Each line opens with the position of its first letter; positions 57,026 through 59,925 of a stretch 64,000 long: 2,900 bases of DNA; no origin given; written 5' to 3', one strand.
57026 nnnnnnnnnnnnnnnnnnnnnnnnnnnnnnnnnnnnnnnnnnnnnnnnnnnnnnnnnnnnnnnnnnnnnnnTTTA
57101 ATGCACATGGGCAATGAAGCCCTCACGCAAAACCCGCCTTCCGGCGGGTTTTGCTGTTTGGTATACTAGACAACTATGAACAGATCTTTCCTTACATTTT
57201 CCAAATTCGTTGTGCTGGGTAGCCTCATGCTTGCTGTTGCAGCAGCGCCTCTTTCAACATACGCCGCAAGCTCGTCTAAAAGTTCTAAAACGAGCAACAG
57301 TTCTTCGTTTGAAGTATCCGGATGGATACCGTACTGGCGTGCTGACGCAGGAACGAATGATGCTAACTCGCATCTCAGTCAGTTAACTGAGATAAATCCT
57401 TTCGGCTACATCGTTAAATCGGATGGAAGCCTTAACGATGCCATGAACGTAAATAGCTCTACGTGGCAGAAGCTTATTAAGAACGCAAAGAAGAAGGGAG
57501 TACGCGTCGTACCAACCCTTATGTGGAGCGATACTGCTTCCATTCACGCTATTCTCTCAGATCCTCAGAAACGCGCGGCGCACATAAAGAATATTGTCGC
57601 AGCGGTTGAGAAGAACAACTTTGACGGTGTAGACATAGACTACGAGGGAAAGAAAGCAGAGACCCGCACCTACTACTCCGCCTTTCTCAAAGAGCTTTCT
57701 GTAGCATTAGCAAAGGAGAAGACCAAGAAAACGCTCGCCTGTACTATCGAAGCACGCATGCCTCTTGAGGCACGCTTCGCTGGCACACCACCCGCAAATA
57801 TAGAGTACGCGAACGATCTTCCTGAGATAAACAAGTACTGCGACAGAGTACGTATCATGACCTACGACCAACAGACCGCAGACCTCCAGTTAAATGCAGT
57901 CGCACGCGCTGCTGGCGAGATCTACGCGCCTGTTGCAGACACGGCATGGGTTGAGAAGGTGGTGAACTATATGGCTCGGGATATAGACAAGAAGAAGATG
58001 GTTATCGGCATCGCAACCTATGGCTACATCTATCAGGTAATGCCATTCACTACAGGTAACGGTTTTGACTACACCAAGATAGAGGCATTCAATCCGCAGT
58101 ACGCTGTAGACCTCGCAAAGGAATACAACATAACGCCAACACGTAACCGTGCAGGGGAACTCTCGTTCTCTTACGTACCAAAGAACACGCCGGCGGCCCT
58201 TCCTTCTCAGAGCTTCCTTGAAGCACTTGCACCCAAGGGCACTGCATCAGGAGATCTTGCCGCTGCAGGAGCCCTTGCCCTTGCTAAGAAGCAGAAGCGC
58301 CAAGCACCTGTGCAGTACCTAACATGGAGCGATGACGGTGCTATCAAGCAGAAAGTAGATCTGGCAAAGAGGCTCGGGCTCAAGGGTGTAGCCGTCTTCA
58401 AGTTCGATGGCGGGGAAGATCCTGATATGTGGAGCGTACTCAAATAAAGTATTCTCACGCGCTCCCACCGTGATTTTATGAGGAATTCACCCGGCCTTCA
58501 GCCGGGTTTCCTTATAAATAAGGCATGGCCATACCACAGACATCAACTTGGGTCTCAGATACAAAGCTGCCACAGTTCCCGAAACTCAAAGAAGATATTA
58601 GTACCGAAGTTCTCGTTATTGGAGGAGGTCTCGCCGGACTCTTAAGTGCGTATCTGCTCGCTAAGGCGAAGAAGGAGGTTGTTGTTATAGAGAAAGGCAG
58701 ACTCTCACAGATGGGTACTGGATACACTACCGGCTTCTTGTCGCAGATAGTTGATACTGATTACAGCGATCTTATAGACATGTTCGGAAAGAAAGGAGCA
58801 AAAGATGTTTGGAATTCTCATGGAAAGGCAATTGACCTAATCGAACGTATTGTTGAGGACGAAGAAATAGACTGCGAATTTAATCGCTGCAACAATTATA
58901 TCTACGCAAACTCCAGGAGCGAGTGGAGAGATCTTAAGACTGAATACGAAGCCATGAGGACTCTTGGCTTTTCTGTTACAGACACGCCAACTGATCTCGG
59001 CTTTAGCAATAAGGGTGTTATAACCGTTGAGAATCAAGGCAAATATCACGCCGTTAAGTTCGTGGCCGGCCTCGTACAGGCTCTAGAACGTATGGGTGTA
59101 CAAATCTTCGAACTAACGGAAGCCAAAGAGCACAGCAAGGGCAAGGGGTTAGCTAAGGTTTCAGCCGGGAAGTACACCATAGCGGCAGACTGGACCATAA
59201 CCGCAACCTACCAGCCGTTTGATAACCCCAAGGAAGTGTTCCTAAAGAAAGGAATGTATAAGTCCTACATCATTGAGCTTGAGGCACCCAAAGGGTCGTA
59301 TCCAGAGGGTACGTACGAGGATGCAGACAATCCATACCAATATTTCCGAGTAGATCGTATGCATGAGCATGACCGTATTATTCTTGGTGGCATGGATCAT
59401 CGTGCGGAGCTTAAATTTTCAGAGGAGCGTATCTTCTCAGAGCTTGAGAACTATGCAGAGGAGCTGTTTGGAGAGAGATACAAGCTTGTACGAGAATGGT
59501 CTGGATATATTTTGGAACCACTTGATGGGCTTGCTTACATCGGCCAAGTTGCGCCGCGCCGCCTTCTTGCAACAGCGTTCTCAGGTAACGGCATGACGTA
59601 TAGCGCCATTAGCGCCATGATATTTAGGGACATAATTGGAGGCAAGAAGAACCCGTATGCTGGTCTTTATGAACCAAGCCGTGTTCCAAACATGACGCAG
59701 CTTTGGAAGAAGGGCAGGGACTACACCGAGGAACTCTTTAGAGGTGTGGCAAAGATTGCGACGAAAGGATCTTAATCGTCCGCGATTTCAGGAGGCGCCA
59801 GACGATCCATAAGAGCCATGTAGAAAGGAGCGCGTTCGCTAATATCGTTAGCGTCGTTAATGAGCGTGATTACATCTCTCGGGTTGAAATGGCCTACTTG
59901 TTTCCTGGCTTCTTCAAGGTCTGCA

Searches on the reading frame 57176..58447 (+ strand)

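Call 36: search_protein_families(library=pfam, proteins=[window:57176-58447:+], max_evalue=0.001)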
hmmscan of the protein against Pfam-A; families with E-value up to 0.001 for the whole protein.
window:57176-58447:+ (423 aa): 2 families
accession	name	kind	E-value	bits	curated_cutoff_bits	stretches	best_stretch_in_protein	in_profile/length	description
PF00704.34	Glyco_hydro_18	-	4e-32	112.6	29.6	1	51-411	3-315/317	Glycosyl hydrolases family 18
PF23916.1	TIM-barrel_EndoS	-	3e-06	27.5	27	1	99-187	50-142/238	Endo-beta-N-acetylglucosaminidase EndoS TIM-barrel domain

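Call 56: search_protein_families(library=ncbifam, proteins=[window:57176-58447:+], max_evalue=0.00001)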
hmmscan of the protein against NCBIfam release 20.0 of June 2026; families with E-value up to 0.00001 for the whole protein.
window:57176-58447:+ (423 aa): 0 families

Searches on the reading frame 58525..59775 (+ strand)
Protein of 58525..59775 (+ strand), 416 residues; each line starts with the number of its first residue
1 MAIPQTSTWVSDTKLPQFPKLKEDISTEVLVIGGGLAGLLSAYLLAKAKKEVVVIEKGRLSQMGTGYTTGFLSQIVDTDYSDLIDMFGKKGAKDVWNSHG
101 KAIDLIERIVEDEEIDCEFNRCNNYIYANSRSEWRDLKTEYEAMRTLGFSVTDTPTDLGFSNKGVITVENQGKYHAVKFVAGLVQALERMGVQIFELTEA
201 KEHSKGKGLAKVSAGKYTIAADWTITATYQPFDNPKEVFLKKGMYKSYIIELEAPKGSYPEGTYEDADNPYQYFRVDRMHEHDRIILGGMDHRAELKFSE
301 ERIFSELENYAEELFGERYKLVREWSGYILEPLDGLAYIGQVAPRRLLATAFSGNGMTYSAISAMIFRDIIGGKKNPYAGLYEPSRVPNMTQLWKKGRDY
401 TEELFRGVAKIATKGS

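Call 36: search_protein_families(library=pfam, proteins=[window:58525-59775:+], max_evalue=0.001)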
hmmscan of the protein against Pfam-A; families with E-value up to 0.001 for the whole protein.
window:58525-59775:+ (416 aa): 8 families
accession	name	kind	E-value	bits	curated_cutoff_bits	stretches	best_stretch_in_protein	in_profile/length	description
PF01266.30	DAO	-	4e-38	132.3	27.9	1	29-367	2-350/353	FAD dependent oxidoreductase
PF00890.30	FAD_binding_2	-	2.1e-07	31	20.4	1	29-70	2-43/414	FAD binding domain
PF13450.12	NAD_binding_8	-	6.8e-07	29.9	21.9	1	31-58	1-28/68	NAD(P)-binding Rossmann-like domain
PF01494.25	FAD_binding_3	-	1e-06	28.7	22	1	27-227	2-156/349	FAD binding domain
PF03486.20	HI0933_like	-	0.00012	22.1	50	1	28-59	2-33/244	HI0933-like protein Rossmann domain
PF01946.23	Thi4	-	0.00012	21.8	26.2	1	20-83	11-76/235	Thi4 family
PF07992.20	Pyr_redox_2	-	0.0002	21.3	26.1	1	28-81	2-56/291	Pyridine nucleotide-disulphide oxidoreductase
PF13738.12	Pyr_redox_3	-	0.00062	19.5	30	0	30-68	1-40/305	Pyridine nucleotide-disulphide oxidoreductase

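Call 56: search_protein_families(library=ncbifam, proteins=[window:58525-59775:+], max_evalue=0.00001)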
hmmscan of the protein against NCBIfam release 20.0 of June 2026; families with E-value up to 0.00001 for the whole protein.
window:58525-59775:+ (416 aa): 9 families
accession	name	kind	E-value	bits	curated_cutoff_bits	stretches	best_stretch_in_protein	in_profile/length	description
NF050086.1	pipecolate_AmaA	exception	9e-20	70.7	600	1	13-367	12-376/425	L-pipecolate oxidase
TIGR03329.1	Phn_aa_oxid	hypoth_equivalog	9.8e-13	47.7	632.8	1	18-225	16-230/460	putative aminophosphonate oxidoreductase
TIGR02352.1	thiamin_ThiO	equivalog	1.1e-11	44.5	250.8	1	29-261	1-234/351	glycine oxidase ThiO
NF001933.0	PRK00711.1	subfamily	2.2e-08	33.6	383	0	28-68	2-42/429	D-amino acid dehydrogenase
TIGR03364.1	HpnW_proposed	hypoth_equivalog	2.9e-07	29.9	285.1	0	285-361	281-360/365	TIGR03364 family FAD-dependent oxidoreductase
NF002481.1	PRK01747.1-2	equivalog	2.2e-06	26.8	600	1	19-86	231-299/611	bifunctional tRNA (5-methylaminomethyl-2-thiouridine)(34)-methyltransferase MnmC2/FAD-dependent 5-carboxymethylaminomethyl-2-thiouridine(34)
NF005545.0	PRK07208.1-1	equivalog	2.6e-06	26.1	451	1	23-68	4-49/504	hypothetical protein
NF049967.1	QhpG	equivalog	2.8e-06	26.5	240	0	29-97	1-70/423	flavin-dependent monooxygenase QhpG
NF005867.0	PRK07804.1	equivalog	6.8e-06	24.6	639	0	24-78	16-70/548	L-aspartate oxidase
